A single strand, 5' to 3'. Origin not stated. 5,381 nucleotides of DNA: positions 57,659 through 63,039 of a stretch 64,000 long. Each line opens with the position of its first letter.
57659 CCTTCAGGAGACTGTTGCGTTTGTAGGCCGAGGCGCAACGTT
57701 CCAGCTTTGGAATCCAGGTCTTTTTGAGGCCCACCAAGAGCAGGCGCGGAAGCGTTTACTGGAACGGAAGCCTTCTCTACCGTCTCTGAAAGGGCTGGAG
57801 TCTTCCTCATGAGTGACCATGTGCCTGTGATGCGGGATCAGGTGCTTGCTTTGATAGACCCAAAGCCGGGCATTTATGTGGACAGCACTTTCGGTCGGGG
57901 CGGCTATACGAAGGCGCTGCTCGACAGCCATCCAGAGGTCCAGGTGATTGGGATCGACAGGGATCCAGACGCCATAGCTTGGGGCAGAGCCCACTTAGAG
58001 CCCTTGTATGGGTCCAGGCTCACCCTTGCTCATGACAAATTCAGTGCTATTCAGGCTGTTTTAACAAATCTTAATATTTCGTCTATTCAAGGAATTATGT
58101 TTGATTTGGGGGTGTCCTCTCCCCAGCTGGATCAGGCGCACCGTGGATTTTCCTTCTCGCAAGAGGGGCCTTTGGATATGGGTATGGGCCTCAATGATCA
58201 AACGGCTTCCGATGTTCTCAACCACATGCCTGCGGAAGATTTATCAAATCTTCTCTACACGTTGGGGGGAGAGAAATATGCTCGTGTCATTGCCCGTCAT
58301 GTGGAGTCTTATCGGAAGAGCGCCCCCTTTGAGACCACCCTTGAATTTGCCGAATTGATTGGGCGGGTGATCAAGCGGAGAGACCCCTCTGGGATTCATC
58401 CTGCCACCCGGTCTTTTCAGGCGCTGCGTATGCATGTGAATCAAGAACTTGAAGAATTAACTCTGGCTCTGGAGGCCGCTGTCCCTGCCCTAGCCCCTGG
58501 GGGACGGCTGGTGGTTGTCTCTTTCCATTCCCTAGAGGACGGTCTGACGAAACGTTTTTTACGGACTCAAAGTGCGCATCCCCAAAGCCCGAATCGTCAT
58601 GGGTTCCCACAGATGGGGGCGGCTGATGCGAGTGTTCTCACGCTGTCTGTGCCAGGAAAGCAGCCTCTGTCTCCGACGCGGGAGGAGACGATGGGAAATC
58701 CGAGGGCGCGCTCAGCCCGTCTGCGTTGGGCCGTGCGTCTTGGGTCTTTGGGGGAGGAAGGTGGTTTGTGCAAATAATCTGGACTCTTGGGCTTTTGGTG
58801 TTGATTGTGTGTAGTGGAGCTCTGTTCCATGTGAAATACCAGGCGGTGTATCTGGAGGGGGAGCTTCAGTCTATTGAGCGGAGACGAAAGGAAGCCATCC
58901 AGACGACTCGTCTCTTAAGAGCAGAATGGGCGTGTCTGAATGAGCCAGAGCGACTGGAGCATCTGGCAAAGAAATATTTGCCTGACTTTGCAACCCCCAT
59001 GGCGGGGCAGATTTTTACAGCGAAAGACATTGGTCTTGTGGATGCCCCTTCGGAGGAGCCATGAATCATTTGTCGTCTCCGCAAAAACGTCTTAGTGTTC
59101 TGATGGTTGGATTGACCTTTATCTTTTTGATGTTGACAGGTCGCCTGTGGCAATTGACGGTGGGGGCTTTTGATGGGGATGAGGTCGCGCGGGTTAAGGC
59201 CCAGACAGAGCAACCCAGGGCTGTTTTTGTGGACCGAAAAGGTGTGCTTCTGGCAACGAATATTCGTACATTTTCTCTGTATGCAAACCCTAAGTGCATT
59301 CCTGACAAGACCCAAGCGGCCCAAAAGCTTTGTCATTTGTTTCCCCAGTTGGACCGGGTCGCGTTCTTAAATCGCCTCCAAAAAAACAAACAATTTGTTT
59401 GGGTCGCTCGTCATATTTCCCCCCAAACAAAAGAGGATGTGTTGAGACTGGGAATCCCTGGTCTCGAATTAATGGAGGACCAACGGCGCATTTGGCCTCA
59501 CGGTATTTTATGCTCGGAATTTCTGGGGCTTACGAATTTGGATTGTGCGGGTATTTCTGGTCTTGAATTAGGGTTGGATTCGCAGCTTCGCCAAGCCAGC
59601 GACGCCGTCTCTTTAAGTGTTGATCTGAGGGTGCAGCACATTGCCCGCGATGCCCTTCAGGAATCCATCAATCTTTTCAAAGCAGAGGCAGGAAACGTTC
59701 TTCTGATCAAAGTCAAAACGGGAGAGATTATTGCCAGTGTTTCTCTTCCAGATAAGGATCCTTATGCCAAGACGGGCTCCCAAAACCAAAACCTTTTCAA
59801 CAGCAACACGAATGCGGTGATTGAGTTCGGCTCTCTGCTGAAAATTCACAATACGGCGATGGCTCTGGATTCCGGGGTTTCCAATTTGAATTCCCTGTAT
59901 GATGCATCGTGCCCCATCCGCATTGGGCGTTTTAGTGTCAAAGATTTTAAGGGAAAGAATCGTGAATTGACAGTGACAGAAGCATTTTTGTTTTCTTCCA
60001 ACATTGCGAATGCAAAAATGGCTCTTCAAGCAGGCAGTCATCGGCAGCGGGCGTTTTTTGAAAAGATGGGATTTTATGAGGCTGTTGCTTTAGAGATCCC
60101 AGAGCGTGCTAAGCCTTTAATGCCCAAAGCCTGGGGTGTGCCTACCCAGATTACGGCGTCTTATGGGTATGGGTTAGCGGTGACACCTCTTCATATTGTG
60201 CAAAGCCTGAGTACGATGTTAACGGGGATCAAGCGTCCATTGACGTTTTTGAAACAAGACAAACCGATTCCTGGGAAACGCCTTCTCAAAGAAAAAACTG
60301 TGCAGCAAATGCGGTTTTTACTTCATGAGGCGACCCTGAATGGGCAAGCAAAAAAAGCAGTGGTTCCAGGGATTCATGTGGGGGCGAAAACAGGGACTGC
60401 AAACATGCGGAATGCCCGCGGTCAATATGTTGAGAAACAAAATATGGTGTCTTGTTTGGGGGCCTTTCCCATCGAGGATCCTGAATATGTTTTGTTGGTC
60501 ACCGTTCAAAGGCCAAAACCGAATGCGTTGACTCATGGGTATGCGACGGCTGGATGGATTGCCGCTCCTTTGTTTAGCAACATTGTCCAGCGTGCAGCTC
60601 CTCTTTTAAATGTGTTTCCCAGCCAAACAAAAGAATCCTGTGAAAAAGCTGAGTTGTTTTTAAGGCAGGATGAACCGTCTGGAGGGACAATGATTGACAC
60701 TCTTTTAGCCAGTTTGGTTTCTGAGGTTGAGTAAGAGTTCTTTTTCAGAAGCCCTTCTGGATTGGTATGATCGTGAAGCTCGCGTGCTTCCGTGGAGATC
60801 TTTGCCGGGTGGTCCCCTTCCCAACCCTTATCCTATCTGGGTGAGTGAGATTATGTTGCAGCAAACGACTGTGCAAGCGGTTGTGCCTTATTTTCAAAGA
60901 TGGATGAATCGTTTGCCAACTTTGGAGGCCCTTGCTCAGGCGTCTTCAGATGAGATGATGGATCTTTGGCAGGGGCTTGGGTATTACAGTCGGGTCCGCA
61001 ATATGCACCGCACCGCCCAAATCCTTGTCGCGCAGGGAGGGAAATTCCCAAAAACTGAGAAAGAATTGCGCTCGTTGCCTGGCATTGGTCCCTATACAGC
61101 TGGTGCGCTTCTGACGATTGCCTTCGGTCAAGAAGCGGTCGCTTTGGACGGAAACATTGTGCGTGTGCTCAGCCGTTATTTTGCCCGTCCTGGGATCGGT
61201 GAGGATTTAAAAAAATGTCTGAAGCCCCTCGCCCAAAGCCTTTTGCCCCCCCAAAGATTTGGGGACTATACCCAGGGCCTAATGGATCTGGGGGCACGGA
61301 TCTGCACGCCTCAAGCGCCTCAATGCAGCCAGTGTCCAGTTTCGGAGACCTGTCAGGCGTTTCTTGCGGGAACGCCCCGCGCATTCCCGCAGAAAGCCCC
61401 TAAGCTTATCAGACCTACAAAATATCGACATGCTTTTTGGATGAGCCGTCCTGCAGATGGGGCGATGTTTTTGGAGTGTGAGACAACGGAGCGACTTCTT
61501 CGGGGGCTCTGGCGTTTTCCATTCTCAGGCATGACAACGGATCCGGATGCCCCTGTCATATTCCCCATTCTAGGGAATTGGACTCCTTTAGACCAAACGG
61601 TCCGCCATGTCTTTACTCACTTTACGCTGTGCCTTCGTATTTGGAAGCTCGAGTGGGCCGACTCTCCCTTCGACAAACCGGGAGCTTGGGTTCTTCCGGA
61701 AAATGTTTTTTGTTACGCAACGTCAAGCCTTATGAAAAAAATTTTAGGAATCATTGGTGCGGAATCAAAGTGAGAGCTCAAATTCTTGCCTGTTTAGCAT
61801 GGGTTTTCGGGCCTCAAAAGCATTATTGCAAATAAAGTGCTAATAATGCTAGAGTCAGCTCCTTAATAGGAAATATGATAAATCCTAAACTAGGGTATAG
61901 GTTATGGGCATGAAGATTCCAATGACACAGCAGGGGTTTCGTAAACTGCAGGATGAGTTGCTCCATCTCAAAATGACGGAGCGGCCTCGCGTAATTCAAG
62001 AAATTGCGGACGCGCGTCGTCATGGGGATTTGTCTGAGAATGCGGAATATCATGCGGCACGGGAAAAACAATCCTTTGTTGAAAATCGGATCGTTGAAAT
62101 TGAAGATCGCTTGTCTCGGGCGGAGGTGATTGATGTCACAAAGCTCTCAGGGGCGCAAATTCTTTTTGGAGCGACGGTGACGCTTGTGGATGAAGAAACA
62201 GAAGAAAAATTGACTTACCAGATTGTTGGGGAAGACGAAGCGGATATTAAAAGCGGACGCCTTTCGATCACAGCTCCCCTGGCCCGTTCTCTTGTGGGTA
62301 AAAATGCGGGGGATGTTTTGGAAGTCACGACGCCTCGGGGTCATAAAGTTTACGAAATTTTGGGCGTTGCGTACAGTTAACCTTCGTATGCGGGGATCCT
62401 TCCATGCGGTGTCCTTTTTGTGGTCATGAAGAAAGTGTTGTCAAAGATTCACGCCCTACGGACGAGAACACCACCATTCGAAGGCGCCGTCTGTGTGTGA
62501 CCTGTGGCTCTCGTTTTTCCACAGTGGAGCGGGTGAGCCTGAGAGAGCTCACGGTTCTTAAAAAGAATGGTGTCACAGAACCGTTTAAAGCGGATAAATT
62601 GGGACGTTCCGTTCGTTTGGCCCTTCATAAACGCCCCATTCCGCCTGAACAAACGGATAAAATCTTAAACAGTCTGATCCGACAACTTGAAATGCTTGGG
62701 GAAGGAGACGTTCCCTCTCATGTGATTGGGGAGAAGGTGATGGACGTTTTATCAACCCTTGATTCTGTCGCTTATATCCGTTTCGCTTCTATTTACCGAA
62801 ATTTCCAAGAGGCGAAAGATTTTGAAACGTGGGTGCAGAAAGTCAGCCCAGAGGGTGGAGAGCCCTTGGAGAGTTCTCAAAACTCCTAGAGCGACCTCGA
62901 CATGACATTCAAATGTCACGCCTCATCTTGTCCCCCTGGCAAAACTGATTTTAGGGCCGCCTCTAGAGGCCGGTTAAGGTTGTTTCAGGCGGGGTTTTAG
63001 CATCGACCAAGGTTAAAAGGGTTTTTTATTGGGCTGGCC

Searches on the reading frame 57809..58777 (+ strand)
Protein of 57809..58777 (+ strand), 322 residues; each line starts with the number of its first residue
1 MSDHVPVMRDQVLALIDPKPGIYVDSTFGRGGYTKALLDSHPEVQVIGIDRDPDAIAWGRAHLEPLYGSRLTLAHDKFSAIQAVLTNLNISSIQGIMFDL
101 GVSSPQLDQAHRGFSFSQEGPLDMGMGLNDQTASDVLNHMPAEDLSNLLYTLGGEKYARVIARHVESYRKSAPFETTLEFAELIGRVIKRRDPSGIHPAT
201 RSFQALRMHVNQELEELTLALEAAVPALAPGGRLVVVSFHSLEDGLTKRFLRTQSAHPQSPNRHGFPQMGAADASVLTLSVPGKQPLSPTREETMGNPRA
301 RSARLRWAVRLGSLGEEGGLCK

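Call 76: search_protein_families(library=pfam, proteins=[window:57809-58777:+], max_evalue=0.001)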
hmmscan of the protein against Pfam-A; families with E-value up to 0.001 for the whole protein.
window:57809-58777:+ (322 aa): 1 family
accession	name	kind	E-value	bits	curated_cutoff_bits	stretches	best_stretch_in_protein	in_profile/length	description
PF01795.25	Methyltransf_5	-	3.6e-92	309.6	27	1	2-309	2-307/309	MraW methylase family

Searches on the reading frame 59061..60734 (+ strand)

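Call 76: search_protein_families(library=pfam, proteins=[window:59061-60734:+], max_evalue=0.001)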
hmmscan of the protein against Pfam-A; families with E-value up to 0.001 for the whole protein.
window:59061-60734:+ (557 aa): 2 families
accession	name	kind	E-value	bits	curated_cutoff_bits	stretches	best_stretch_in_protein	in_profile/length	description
PF00905.27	Transpeptidase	-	9.9e-44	150.2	22.1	1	213-509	3-298/299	Penicillin binding protein transpeptidase domain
PF03717.20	PBP_dimer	-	9.1e-11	42.9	24.4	1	51-177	4-159/180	Penicillin-binding Protein dimerisation domain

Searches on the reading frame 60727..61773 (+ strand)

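Call 76: search_protein_families(library=pfam, proteins=[window:60727-61773:+], max_evalue=0.001)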
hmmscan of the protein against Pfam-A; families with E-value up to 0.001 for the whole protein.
window:60727-61773:+ (348 aa): 3 families
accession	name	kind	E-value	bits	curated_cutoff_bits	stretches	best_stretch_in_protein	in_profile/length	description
PF00730.31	HhH-GPD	-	4.2e-21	75.7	26.2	1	39-156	1-91/108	HhH-GPD superfamily base excision DNA repair protein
PF14815.12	NUDIX_4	-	3.4e-10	40.1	35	1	243-340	8-111/113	NUDIX domain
PF00633.29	HHH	-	1.9e-07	31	24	1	105-130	4-29/30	Helix-hairpin-helix motif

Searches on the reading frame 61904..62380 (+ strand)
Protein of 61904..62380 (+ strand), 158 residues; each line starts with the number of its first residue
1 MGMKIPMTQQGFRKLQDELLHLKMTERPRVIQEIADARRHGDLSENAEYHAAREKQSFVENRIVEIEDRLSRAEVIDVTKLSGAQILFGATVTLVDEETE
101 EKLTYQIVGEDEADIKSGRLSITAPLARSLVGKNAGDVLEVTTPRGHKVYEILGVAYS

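Call 76: search_protein_families(library=pfam, proteins=[window:61904-62380:+], max_evalue=0.001)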
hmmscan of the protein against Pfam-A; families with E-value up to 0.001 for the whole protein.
window:61904-62380:+ (158 aa): 2 families
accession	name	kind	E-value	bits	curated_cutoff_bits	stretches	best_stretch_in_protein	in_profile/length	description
PF03449.20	GreA_GreB_N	-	2.3e-31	108.2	24.5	1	5-75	1-71/71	Transcription elongation factor, N-terminal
PF01272.25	GreA_GreB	-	4.1e-25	88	26.9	1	85-157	5-77/77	Transcription elongation factor, GreA/GreB, C-term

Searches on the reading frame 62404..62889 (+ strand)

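Call 76: search_protein_families(library=pfam, proteins=[window:62404-62889:+], max_evalue=0.001)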
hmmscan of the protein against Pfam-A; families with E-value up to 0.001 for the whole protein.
window:62404-62889:+ (161 aa): 2 families
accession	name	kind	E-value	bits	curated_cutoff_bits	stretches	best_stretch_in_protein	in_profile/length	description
PF22811.2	Zn_ribbon_NrdR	-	6.9e-18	64.8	27.2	1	1-42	1-42/42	Transcriptional repressor NrdR-like, N-terminal domain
PF03477.21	ATP-cone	-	4.1e-17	62.9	25.8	1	50-136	2-87/88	ATP cone domain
